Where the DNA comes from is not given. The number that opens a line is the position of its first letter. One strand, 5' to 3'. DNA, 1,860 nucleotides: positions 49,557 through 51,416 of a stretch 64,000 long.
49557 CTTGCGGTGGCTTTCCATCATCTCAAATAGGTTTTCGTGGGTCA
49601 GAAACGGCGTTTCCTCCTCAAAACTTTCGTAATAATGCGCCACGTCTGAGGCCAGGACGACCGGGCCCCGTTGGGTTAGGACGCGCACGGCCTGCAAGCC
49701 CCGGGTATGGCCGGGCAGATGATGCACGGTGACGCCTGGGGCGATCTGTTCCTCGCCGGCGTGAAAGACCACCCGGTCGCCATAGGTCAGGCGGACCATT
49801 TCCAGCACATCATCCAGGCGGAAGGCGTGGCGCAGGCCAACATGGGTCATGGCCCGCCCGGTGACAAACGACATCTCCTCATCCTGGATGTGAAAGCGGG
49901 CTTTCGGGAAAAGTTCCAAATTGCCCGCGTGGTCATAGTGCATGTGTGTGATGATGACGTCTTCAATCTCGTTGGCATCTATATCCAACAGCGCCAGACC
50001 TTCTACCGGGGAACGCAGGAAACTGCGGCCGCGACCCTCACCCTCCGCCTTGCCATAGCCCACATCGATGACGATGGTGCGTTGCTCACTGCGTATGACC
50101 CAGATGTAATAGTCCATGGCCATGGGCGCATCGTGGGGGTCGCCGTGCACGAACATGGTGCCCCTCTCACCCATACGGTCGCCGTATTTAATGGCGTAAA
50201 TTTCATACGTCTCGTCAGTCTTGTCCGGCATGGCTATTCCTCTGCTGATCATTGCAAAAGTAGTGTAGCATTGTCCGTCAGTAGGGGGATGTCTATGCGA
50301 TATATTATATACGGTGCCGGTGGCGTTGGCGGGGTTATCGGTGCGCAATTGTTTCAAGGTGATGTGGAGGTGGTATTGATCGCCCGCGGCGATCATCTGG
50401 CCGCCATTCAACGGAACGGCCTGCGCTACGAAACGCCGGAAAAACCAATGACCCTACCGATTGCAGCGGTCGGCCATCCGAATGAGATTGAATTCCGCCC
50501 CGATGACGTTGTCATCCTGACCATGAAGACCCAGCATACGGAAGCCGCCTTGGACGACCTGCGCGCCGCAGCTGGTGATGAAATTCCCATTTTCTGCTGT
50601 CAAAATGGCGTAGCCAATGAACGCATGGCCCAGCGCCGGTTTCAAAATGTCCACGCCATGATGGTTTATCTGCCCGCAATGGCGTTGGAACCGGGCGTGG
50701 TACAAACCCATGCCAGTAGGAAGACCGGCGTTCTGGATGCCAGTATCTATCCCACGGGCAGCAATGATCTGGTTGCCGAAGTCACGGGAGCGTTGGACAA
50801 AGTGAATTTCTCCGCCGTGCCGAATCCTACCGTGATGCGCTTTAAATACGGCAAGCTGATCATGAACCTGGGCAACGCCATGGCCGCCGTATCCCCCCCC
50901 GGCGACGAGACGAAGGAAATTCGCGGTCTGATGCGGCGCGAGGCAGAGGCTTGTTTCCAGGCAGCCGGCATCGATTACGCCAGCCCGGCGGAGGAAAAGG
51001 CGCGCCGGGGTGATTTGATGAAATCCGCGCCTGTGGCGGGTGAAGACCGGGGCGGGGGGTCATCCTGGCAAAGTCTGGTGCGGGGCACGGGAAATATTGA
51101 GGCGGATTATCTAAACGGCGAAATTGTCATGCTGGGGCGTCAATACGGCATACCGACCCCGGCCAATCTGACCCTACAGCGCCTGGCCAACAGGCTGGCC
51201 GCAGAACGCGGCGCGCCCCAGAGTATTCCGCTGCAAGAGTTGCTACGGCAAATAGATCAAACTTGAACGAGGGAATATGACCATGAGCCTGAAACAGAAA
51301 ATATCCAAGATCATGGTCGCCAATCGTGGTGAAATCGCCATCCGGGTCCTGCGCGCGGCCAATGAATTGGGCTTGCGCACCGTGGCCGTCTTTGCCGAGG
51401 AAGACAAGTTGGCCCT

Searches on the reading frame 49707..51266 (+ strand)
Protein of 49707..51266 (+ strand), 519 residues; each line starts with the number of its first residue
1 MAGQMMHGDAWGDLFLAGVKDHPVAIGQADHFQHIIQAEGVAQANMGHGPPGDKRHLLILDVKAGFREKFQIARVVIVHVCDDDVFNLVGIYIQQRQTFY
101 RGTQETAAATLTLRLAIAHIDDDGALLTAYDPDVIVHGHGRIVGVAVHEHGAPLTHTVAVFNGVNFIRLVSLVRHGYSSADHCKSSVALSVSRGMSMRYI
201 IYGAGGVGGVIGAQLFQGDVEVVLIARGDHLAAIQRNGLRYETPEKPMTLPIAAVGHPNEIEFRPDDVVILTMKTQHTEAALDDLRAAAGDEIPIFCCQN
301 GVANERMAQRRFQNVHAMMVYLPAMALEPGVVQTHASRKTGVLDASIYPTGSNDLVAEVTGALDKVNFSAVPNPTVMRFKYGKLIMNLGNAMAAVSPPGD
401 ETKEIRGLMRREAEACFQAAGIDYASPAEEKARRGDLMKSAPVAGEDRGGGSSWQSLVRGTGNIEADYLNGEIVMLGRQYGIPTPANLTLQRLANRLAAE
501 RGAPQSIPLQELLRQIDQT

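Call 53: search_protein_families(library=pfam, proteins=[window:49707-51266:+], max_evalue=0.00001)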
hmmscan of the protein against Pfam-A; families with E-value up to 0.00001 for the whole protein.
window:49707-51266:+ (519 aa): 2 families
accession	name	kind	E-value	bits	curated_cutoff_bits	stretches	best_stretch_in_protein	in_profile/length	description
PF02558.23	ApbA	-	3.2e-26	92.2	22.2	1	200-339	2-142/150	Ketopantoate reductase PanE/ApbA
PF08546.17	ApbA_C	-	1.8e-08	35.2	22.7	1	406-496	40-123/125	Ketopantoate reductase PanE/ApbA C terminal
